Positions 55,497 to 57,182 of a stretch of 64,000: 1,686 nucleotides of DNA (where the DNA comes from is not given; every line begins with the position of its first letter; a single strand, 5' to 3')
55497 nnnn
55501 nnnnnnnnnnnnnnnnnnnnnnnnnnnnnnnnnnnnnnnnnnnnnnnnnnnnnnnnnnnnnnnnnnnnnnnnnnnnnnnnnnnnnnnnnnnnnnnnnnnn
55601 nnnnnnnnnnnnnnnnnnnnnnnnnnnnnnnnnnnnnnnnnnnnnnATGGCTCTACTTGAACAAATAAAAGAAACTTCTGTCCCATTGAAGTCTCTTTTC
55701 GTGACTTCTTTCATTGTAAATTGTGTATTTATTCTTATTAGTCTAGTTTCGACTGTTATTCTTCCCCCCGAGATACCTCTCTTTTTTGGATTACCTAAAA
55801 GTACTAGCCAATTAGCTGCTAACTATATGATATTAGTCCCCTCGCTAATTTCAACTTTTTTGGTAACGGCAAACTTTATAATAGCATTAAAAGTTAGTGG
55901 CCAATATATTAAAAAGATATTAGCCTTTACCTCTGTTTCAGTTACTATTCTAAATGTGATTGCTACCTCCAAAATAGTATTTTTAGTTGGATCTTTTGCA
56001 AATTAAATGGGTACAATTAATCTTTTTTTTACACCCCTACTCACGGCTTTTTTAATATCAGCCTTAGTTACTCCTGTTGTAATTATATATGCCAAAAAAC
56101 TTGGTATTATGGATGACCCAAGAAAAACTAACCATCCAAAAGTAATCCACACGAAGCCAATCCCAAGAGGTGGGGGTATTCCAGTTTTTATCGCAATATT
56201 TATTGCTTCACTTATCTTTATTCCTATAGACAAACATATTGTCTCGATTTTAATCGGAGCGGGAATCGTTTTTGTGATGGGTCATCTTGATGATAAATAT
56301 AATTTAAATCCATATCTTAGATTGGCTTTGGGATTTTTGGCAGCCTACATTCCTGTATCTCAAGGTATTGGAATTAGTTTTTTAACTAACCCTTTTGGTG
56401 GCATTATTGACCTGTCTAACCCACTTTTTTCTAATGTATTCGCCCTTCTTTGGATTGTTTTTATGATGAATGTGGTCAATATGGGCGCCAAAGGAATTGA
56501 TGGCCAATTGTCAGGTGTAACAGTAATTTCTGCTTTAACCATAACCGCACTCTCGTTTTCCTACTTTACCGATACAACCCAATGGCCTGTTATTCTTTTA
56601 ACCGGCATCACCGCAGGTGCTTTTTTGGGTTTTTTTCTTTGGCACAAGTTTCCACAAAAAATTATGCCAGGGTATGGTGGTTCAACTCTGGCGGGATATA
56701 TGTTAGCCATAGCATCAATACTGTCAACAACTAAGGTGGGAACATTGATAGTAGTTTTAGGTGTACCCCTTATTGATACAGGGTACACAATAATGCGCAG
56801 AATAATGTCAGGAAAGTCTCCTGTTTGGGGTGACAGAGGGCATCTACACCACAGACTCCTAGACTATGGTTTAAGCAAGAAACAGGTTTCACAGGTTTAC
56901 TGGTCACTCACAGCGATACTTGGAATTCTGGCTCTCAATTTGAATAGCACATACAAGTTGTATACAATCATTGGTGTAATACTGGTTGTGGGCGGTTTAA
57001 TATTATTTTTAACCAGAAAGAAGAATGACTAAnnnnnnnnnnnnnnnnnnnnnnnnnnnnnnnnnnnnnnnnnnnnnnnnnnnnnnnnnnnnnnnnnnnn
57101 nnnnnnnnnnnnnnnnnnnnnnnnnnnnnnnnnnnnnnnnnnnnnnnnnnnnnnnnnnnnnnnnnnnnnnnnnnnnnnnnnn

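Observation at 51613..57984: Envelope glycan cluster combining a processive GT2 synthase, UDP-xylose synthase, a GT39/ArnT-like GT-C enzyme, a WecA-like initiator and a DPPR-synthase-like UbiA enzyme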

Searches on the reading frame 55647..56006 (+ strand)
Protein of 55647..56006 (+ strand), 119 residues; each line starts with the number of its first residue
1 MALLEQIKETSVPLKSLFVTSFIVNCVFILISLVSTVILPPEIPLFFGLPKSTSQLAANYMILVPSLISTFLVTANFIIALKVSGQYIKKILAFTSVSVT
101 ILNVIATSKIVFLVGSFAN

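Call 3: search_protein_families(library=pfam, proteins=[window:55647-56006:+], max_evalue=0.01)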
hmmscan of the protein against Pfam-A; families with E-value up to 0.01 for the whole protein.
window:55647-56006:+ (119 aa): 0 families

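Call 5: search_protein_families(library=ncbifam, proteins=[window:55647-56006:+], max_evalue=0.01)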
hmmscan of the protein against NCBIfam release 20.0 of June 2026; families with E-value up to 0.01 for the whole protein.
window:55647-56006:+ (119 aa): 0 families

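Call 40: search_protein_families(library=pfam, proteins=[window:55647-56006:+], max_evalue=10)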
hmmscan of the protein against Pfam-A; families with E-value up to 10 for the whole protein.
window:55647-56006:+ (119 aa): 0 families

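Call 85: search_solved_structures(query=A5, max_evalue=10)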
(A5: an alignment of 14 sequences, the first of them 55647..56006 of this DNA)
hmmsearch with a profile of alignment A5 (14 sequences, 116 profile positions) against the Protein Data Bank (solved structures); distinct sequences matched with E-value up to 10: 0.

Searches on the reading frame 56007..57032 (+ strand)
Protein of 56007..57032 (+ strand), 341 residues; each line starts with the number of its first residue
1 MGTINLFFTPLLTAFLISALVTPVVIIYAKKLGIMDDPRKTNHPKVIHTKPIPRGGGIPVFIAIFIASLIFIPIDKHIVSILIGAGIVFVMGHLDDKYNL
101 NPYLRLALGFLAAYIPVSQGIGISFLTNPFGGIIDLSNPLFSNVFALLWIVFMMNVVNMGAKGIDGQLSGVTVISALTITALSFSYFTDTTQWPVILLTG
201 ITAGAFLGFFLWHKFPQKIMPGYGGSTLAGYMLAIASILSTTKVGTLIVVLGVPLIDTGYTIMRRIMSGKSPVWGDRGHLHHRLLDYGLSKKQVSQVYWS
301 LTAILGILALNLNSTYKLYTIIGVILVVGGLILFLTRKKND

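Call 3: search_protein_families(library=pfam, proteins=[window:56007-57032:+], max_evalue=0.01)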
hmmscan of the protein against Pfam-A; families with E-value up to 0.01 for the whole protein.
window:56007-57032:+ (341 aa): 2 families
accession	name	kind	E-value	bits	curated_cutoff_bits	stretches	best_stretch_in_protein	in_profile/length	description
PF00953.26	Glycos_transf_4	-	1.9e-22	80.4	27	1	79-240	2-159/160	Glycosyl transferase family 4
PF00746.26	Gram_pos_anchor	-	0.0028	18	20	1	316-341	17-42/43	LPXTG cell wall anchor motif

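Call 5: search_protein_families(library=ncbifam, proteins=[window:56007-57032:+], max_evalue=0.01)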
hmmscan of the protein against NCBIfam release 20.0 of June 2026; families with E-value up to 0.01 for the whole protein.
window:56007-57032:+ (341 aa): 4 families
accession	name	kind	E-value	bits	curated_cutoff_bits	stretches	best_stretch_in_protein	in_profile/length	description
TIGR02380.1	ECA_wecA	exception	6e-28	98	326.05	1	11-309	4-308/346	UDP-N-acetylglucosamine--undecaprenyl-phosphate N-acetylglucosaminephosphotransferase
NF053644.1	MraY_archaea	equivalog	1.4e-18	67.3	450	2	145-310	185-340/340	pseudomurein biosynthesis MraY family phospho-N-acetylmuramoyl-pentapeptide-transferase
TIGR00445.1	mraY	equivalog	6.6e-11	42.2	192.05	1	18-310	1-315/321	phospho-N-acetylmuramoyl-pentapeptide-transferase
NF033470.1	SMR_qac_bcrC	exception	0.0011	19.5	225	1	288-337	57-104/114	quaternary ammonium compound efflux SMR transporter BcrC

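Call 19: search_solved_structures(query=window:56007-57032:+, max_evalue=0.01, show_alignments=1)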
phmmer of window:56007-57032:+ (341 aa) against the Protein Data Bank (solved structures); distinct sequences matched with E-value up to 0.01: 1.
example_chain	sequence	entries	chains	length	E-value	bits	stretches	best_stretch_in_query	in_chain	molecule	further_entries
5jnq_A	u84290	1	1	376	2.6e-11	46.4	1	9-309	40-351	Phospho-N-acetylmuramoyl-pentapeptide-transferase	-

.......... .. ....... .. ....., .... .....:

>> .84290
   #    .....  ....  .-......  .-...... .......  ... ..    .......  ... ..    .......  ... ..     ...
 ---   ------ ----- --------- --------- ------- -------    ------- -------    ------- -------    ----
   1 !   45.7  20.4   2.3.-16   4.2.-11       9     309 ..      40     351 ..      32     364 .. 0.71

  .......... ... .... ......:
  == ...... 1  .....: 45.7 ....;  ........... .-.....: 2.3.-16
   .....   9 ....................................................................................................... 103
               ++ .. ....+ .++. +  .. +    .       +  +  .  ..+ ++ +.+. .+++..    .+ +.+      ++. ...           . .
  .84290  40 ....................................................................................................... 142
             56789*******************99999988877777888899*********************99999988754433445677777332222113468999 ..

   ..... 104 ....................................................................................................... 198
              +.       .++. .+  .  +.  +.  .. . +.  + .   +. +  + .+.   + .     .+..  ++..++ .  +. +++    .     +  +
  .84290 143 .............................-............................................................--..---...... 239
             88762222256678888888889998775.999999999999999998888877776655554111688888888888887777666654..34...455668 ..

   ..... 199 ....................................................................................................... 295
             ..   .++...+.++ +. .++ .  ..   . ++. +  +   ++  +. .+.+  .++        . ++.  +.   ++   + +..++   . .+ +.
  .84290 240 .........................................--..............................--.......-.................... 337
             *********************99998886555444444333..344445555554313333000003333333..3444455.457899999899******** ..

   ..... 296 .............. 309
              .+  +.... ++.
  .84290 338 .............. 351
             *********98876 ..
